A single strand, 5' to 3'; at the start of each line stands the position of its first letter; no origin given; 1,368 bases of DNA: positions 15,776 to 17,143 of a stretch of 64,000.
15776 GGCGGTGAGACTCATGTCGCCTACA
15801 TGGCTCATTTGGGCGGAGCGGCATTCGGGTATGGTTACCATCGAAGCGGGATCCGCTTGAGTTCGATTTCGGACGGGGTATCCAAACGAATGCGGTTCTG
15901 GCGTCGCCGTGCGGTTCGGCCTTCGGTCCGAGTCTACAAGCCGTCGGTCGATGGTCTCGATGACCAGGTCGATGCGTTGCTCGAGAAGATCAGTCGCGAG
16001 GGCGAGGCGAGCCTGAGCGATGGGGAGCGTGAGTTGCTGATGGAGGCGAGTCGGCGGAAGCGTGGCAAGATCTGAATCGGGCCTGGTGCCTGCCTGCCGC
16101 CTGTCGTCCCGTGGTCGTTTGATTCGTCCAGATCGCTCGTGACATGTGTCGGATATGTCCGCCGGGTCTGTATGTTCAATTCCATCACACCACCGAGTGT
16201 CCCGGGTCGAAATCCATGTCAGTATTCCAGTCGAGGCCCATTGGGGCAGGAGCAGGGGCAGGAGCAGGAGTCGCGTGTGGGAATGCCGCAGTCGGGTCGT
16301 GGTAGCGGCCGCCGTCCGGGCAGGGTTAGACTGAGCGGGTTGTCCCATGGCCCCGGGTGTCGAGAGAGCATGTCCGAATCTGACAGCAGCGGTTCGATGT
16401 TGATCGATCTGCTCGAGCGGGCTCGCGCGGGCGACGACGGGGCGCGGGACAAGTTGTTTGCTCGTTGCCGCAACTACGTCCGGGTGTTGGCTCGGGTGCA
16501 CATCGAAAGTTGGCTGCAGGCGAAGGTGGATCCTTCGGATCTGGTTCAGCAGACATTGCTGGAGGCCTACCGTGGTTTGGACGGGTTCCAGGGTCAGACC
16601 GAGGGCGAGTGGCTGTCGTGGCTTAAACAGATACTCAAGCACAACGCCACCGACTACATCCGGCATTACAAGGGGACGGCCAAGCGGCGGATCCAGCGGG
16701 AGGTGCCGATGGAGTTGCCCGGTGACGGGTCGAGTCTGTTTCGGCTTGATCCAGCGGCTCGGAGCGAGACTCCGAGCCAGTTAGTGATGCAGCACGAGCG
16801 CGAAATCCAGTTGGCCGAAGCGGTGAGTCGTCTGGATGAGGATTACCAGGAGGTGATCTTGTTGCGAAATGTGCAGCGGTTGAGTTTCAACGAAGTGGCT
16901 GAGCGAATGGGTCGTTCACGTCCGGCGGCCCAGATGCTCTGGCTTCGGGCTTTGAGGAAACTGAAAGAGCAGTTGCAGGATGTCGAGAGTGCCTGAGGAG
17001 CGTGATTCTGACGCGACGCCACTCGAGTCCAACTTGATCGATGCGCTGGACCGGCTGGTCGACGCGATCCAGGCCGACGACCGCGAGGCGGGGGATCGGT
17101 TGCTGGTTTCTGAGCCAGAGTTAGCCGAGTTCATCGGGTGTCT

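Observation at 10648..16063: The same ~35-aa C-terminal tail on two unrelated intramembrane proteases (M50 site-2 protease and rhomboid)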

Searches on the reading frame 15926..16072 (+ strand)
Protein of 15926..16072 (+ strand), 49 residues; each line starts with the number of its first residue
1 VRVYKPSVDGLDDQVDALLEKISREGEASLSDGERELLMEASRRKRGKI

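Call 13: find_homologous_proteins(query=A2, max_evalue=0.01)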
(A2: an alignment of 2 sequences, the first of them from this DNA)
Query A2 (2 sequences) (49 aa, profile of the alignment): 3 proteins with E <= 0.01 among 3 candidates.
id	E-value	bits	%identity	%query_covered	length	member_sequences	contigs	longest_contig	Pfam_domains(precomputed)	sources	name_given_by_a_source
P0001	1.2e-27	113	38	82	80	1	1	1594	PF20216.4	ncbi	ncbi:MAG: hypothetical protein VB861_09890, partial [Planctomycetaceae bacterium]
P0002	3.3e-21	93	94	100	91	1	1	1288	PF20216.4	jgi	-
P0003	2.8e-17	80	85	94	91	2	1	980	PF20216.4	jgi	jgi:hypothetical protein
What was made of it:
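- Tried and rejected: A word-indexed search with the two tails alone found only 3 near-identical fragments (call 13).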

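Call 23: search_solved_structures(query=A3, max_evalue=10, show_alignments=3)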
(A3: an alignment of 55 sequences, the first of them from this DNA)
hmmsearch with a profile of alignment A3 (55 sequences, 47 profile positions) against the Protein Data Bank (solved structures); distinct sequences matched with E-value up to 10: 41.
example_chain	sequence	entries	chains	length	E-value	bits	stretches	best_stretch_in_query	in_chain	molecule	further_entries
5apw_A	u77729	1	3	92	0.018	18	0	3-20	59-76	GENERAL CONTROL PROTEIN GCN4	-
5apq_A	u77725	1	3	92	0.018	18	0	4-20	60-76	GENERAL CONTROL PROTEIN GCN4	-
5apx_A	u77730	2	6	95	0.021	17.8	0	5-20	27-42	GENERAL CONTROL PROTEIN GCN4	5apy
5aps_A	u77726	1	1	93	0.023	17.7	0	4-20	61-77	GENERAL CONTROL PROTEIN GCN4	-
5apu_A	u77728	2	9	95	0.026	17.5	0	4-20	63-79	GENERAL CONTROL PROTEIN GCN4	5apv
5apt_A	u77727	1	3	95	0.026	17.5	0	4-20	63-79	GENERAL CONTROL PROTEIN GCN4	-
9b72_A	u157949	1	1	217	0.048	16.6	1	17-37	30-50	CRISPR-associated endonuclease Cas9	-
7o92_A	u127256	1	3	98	0.092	15.7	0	6-20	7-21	hypothetical protein UY81_C0065G0003 residues 18-54 from Candidatus Giovannonibacteria bac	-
8j07_v1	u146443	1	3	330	0.15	15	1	12-33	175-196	Thioredoxin domain-containing protein 6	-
9cfs_A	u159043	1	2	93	0.29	14.1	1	2-23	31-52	Long regulatory protein rop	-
3zmf_A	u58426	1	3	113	0.42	13.6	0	4-20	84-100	GENERAL CONTROL PROTEIN GCN4, PUTATIVE INNER MEMBRANE PROTEIN, GENERAL CONTROL PROTEIN GCN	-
2yny_A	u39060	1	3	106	0.49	13.4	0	5-20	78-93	GENERAL CONTROL PROTEIN GCN4, PUTATIVE INNER MEMBRANE PROTEIN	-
2wpq_A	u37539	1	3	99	0.49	13.4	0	5-20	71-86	TRIMERIC AUTOTRANSPORTER ADHESIN FRAGMENT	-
8uza_A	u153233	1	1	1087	0.72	12.9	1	17-37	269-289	CRISPR-associated endonuclease Cas9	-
8uzb_A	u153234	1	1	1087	0.72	12.9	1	17-37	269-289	CRISPR-associated endonuclease Cas9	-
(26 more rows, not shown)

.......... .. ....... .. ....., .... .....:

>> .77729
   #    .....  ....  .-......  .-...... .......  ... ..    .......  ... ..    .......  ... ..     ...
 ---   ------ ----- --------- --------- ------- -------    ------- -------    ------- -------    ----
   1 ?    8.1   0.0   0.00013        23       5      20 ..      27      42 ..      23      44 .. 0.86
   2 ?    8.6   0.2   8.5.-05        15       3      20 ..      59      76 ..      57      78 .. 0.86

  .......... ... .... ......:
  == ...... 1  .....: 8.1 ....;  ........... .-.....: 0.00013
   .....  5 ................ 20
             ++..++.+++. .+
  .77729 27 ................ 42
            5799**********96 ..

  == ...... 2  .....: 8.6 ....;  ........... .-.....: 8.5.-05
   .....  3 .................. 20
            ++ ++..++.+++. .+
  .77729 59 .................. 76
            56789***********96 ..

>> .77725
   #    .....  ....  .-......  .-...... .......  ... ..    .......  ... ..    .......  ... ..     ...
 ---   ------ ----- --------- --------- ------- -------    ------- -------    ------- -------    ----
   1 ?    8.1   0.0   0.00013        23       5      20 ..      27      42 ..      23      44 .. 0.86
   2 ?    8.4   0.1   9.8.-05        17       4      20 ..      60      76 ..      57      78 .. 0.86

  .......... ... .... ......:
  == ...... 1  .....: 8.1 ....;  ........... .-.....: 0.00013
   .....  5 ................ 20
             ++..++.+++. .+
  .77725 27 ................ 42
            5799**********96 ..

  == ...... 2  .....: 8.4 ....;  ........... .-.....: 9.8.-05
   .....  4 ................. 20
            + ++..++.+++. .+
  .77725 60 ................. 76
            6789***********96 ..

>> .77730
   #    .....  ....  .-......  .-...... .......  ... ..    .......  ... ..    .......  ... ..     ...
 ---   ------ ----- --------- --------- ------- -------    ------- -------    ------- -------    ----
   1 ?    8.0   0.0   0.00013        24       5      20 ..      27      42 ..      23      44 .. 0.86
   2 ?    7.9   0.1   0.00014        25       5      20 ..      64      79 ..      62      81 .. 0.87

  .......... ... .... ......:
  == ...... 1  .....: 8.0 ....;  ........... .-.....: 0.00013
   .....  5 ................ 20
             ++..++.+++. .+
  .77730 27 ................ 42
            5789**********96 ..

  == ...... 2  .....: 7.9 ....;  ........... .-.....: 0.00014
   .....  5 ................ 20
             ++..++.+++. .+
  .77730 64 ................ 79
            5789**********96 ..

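Call 25: search_protein_families(library=pfam, alignment_id=A3, max_evalue=1)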
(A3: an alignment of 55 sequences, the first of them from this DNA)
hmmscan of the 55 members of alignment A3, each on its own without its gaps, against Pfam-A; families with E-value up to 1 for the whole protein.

A. member 1, seq(46 aa): 3 families
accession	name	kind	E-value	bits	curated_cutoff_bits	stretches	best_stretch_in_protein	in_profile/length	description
PF20216.3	DUF6576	-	1.2e-07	32.2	27.3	1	11-41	17-47/47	Family of unknown function (DUF6576)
PF22798.2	DUF5817_CT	-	0.0081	16.4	29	1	10-31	30-51/54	DUF5817, C-terminal domain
PF22223.1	ATR1_N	-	0.097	12.9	27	1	12-30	4-22/50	ATR1 N-terminal domain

B. families by the number of members that match (of 55 scanned): 33 families (the first 25 are shown)
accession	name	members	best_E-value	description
PF20216.3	DUF6576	55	1.6e-11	Family of unknown function (DUF6576)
PF22798.2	DUF5817_CT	7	0.0081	DUF5817, C-terminal domain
PF22223.1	ATR1_N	7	0.032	ATR1 N-terminal domain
PF20912.2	RPC3_helical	5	0.0076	DNA-directed RNA polymerase III subunit RPC3, helical hairpin domain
PF09893.14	DUF2120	2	0.01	Uncharacterized protein conserved in archaea (DUF2120)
PF08439.15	Peptidase_M3_N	2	0.062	Oligopeptidase F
PF02234.24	CDI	2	0.11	Cyclin-dependent kinase inhibitor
PF00497.25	SBP_bac_3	2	0.11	Bacterial extracellular solute-binding proteins, family 3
PF00815.25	Histidinol_dh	2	0.18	Histidinol dehydrogenase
PF10360.14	DUF2433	2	0.21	Protein of unknown function (DUF2433)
PF02312.22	CBF_beta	1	0.0018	Core binding factor beta subunit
PF08899.16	DUF1844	1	0.012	Domain of unknown function (DUF1844)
PF06769.20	YoeB_toxin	1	0.043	YoeB-like toxin of bacterial type II toxin-antitoxin system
PF17414.8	MatP_C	1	0.047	MatP C-terminal ribbon-helix-helix domain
PF11373.13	DUF3175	1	0.047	Protein of unknown function (DUF3175)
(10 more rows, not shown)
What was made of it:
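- On SHOCT or other named short helical C-terminal domains: Other families are hit by at most 7 tails, with E>=0.002 (call 25).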

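Call 26: search_protein_representatives(alignment_id=A3)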
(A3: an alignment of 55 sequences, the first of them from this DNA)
Query: 55 sequences, 47 profile positions. Proteins with E-value up to 0.001 (for the whole library): 8629; up to 1e-10: 607; up to 1e-30: 0. The best 150 are listed.
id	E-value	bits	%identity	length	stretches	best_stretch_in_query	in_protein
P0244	1.2e-23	98.6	-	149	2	2-45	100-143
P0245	8.8e-19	83.1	-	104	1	2-45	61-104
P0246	4.4e-17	77.6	-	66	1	2-46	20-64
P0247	7.2e-17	76.9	-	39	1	8-45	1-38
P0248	8.0e-17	76.8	-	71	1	2-44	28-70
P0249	1.3e-16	76.1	-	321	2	3-45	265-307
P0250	1.6e-16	75.8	-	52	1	1-45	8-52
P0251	1.9e-16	75.6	-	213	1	3-46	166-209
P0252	3.2e-16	74.9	-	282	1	1-46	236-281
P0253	3.2e-16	74.9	-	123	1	3-45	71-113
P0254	3.6e-16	74.7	-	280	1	3-47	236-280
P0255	3.9e-16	74.6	-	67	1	6-45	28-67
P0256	4.4e-16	74.4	-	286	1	2-46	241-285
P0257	4.6e-16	74.4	-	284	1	2-44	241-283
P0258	5.1e-16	74.2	-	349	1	2-44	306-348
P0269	1.6e-15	72.6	-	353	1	3-45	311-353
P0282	3.6e-15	71.5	-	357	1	2-45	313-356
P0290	5.3e-15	71.0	-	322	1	3-45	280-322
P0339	4.7e-14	67.9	-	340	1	2-47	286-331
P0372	1.4e-13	66.4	-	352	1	4-45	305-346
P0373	1.4e-13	66.4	-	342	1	3-45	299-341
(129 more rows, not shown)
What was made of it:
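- On Pfam PF20216 / DUF6576: An exhaustive search with the tail profile finds 8,629 cluster representatives at E<=1e-3 (call 26).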

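Call 29: predict_structure(alignment_id=A3)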
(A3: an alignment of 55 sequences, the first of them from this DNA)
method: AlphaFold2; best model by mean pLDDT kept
length: 46 residues; sequences in the alignment: 55
mean_pLDDT: 86.3   pTM: 0.62
mean pLDDT of the five models: 86.3, 84.8, 84.5, 83.2, 82.8
residues with pLDDT >= 90: 30; 70-90: 9; 50-70: 4; < 50: 3
segments of 3 or more residues with pLDDT < 50: 1-3
pLDDT, mean of each block of 10 residues (from residue 1): 68 95 96 93 75
secondary structure, 60 per line:
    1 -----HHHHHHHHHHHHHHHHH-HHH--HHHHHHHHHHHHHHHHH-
elements in order: H6-22 H29-45
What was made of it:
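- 15959..16063 (+): DUF6576 helical hairpin at the C-terminus of the rhomboid. AF2 on the tail alignment gives pLDDT 86 with helix 6-22, a turn, and helix 29-45 (call 29).
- Fold: AF2 predicts a hairpin with pLDDT 86, above 93 in the core (call 29). AF2 folds the hairpin confidently as a monomer (call 29).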

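Call 37: fold_search(model_id=the predicted structure, library=pdb)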
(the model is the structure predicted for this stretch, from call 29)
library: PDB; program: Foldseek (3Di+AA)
matches with E <= 10: 84; with E <= 0.001: 0
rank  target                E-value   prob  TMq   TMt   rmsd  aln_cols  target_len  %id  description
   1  5ze9_E                2.7e+00  0.44  0.61  0.07   1.5        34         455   26  Crystal structure of AMP-PNP bound mutant A3B3 complex from Enterococcus hirae V-ATPase (released 2019-02-06)
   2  3tgw_A                3.4e+00  0.35  0.57  0.07   1.2        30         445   17  Crystal structure of subunit B mutant H156A of the A1AO ATP synthase (released 2012-09-05)
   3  3a5c_D                3.9e+00  0.33  0.57  0.07   1.2        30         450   17  Inter-subunit interaction and quaternary rearrangement defined by the central stalk of prokaryotic V1-ATPase (released 2009-10-13)
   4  3ssa_A                4.2e+00  0.30  0.57  0.07   1.2        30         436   17  Crystal structure of subunit B mutant N157T of the A1AO ATP synthase (released 2012-09-05)
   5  5ze9_F                4.2e+00  0.30  0.61  0.07   1.5        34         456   26  Crystal structure of AMP-PNP bound mutant A3B3 complex from Enterococcus hirae V-ATPase (released 2019-02-06)
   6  5bn4_A                4.2e+00  0.25  0.53  0.05   1.3        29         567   28  Structure of a unique ATP synthase NeqA-NeqB in complex with ANP from Nanoarcheaum equitans (released 2015-09-16)
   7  3qjy                  4.5e+00  0.41  0.61  0.05   0.8        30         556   27  Crystal structure of P-loop G234A mutant of subunit A of the A1AO ATP synthase (released 2011-10-05)
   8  3nd9                  4.5e+00  0.38  0.59  0.06   0.7        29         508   28  Structural characterization for the nucleotide binding ability of subunit A of the A1AO ATP synthase (released 2011-03-30)
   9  3tiv_B                4.5e+00  0.30  0.58  0.07   1.1        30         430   17  Crystal structure of subunit B mutant N157A of the A1AO ATP synthase (released 2012-09-05)
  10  9io5_H                4.5e+00  0.28  0.57  0.06   2.0        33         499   24  Cryo-EM structure of G1-ATPase dimer from Mycoplasma mobile gliding machinery (released 2025-03-12)
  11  5dn6_D                4.5e+00  0.25  0.55  0.06   1.2        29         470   21  ATP synthase from Paracoccus denitrificans (released 2015-10-28)
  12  3vr5_C                4.9e+00  0.33  0.58  0.05   0.9        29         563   31  Crystal structure of nucleotide-free Enterococcus hirae V1-ATPase [eV1(L)] (released 2013-01-16)
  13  9a2s_MODEL_1_A        4.9e+00  0.30  0.59  0.07   1.1        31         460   19  Model of E. coli AtpD by in-cell photo-crosslinking MS and deep learning (released 2023-02-24)
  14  3dsr_B                4.9e+00  0.28  0.60  0.08   1.3        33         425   18  ADP in transition binding site in the subunit B of the energy converter A1Ao ATP synthase (released 2009-06-16)
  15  3b2q_A                4.9e+00  0.25  0.57  0.07   1.2        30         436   17  Intermediate position of ATP on its trail to the binding pocket inside the subunit B mutant R416W of the energy conver (released 2008-09-09)
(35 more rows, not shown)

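Call 49: list_cluster_members(proteins=[P0249, P0244, P0372, P0252, P0258, P0269, P0282, P0290, P0339, P0373])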
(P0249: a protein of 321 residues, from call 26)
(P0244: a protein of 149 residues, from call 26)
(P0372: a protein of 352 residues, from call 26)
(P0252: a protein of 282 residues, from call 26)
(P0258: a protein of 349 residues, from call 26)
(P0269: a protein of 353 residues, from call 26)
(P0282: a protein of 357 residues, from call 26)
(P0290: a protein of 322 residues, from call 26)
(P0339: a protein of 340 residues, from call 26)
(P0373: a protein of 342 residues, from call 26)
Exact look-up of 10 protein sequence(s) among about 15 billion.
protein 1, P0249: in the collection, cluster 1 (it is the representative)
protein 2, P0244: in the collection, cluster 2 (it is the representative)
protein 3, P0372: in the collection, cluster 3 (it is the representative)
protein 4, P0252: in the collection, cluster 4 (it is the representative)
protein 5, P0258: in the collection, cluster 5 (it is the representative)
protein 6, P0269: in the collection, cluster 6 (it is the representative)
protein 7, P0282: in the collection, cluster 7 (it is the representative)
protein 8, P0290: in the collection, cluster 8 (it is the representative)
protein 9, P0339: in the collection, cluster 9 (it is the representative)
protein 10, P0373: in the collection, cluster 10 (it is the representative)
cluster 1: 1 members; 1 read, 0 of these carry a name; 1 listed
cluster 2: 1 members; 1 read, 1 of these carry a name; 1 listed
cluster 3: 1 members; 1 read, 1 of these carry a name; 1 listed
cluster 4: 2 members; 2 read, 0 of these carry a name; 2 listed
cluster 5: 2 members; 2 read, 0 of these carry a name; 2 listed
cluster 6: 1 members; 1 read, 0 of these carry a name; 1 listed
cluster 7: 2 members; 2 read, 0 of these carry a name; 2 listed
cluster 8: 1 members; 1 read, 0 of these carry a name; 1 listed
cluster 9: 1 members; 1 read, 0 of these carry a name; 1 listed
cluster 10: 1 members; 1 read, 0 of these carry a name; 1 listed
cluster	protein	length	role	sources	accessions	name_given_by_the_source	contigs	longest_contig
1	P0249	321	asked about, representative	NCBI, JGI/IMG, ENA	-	-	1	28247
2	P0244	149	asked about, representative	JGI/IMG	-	hypothetical protein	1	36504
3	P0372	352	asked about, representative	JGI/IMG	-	stage IV sporulation protein FB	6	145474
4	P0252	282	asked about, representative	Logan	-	-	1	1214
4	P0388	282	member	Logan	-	-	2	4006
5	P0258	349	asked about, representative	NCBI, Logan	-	-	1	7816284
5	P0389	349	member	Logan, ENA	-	-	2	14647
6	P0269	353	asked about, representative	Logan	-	-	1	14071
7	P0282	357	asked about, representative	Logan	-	-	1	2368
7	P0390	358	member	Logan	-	-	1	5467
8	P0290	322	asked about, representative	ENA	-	-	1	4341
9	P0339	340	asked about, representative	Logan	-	-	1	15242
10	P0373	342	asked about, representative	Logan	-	-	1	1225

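Call 56: find_encoding_contigs(protein=P0249, flank=6000, max_places=1)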
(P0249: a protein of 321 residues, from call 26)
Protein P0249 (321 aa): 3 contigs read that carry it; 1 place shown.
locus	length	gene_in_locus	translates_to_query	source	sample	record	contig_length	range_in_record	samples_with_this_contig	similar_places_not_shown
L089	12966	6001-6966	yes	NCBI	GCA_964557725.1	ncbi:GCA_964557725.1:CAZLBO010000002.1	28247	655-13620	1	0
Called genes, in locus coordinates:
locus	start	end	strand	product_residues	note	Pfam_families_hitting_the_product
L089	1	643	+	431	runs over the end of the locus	?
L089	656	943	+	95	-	PF02686:GatC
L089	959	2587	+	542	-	PF06418:CTP_synth_N, PF00117:GATase, PF07722:Peptidase_C26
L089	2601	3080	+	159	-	PF14520:HHH_5 (faint), PF14579:HHH_6 (weak), PF12836:HHH_3, PF00633:HHH (weak)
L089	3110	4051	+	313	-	PF11104:PilM_2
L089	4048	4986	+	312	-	-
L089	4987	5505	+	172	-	PF03602:Cons_hypoth95, PF05175:MTS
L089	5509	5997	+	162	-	PF01467:CTP_transf_like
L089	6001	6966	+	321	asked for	PF04511:DER1 (weak), PF01694:Rhomboid, PF20216:DUF6576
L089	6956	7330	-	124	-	PF00072:Response_reg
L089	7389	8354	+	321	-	PF00294:PfkB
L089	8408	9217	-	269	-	PF04539:Sigma70_r3 (faint), PF04542:Sigma70_r2, PF04545:Sigma70_r4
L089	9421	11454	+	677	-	PF02465:FliD_N, PF07196:Flagellin_IN, PF07195:FliD_C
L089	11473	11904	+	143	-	PF02561:FliS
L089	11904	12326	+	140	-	-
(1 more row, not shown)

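Call 57: find_encoding_contigs(protein=P0244, flank=6000, max_places=1)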
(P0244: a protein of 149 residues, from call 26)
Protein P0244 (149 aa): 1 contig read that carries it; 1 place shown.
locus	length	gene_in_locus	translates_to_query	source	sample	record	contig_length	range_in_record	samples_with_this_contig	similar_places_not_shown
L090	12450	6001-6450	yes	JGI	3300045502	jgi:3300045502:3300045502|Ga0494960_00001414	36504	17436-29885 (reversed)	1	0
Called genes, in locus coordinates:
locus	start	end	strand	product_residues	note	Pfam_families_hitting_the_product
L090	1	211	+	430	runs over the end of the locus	PF13167:GTP-bdg_N, PF16360:GTP-bdg_M, PF01926:MMR_HSR1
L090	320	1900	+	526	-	PF05157:MshEN, PF00437:T2SSE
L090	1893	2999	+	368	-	PF00437:T2SSE, PF13191:AAA_16 (faint)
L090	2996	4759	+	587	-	PF05157:MshEN, PF13191:AAA_16 (faint), PF00437:T2SSE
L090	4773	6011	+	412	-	PF28597:T2SSF_N, PF00482:T2SSF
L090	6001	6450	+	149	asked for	PF20216:DUF6576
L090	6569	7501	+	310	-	PF00069:Pkinase, PF07714:PK_Tyr_Ser-Thr, PF01636:APH (faint)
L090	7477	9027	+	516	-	PF00133:tRNA-synt_1, PF01406:tRNA-synt_1e (weak), PF09334:tRNA-synt_1g, PF00133:tRNA-synt_1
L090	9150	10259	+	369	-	PF08305:NPCBM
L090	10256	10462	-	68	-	-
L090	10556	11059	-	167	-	-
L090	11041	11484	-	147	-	PF01969:Ni_insertion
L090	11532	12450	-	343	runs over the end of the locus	-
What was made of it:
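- A kinase gene follows the stand-alone double hairpin in L090 (call 57).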

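Call 78: find_related_loci(query=P0244, collection=metagenome_contigs, flank=4000)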
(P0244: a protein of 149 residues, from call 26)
Query P0244 (149 aa) in metagenome_contigs; peptide patterns used: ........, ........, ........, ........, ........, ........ (x = any residue, [..] = any of these).
199 stretches matched a pattern, but none encodes a relative of the query by tblastn (E <= 1e-3).
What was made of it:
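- Tried and rejected: The scan with P0244 alone found no relatives (call 78), so P0244 is treated as a singleton.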

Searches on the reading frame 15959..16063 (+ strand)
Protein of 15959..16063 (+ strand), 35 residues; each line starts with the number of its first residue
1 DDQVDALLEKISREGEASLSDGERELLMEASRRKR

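Call 4: search_protein_families(library=pfam, proteins=[window:15959-16063:+], max_evalue=1)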
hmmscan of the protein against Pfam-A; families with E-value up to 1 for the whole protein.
seq(35 aa): 3 families
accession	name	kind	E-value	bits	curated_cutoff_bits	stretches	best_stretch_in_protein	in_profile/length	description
PF20216.3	DUF6576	-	5.5e-08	33.3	27.3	1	3-33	17-47/47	Family of unknown function (DUF6576)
PF22798.2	DUF5817_CT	-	0.0054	17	29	1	2-23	30-51/54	DUF5817, C-terminal domain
PF22223.1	ATR1_N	-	0.054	13.8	27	1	4-22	4-22/50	ATR1 N-terminal domain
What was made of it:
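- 15959..16063 (+): Pfam PF20216 scores 33.3 bits (E=5.5e-8) for the tail alone (call 4).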

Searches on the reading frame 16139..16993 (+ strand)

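Call 71: search_protein_families(library=pfam, proteins=[window:16139-16993:+], max_evalue=0.001)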
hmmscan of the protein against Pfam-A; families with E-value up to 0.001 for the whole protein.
window:16139-16993:+ (285 aa): 4 families
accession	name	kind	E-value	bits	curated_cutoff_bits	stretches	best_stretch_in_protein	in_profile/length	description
PF08281.18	Sigma70_r4_2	-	1.6e-08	34.5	25.7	1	224-275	3-54/54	Sigma-70, region 4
PF04545.22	Sigma70_r4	-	9.2e-07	28.7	24.1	1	229-277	2-50/50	Sigma-70, region 4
PF04542.20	Sigma70_r2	-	6.5e-06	26.3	24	1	118-176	13-67/71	Sigma-70 region 2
PF07638.17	Sigma70_ECF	-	0.00025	21.4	21.1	0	90-280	6-184/185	ECF sigma factor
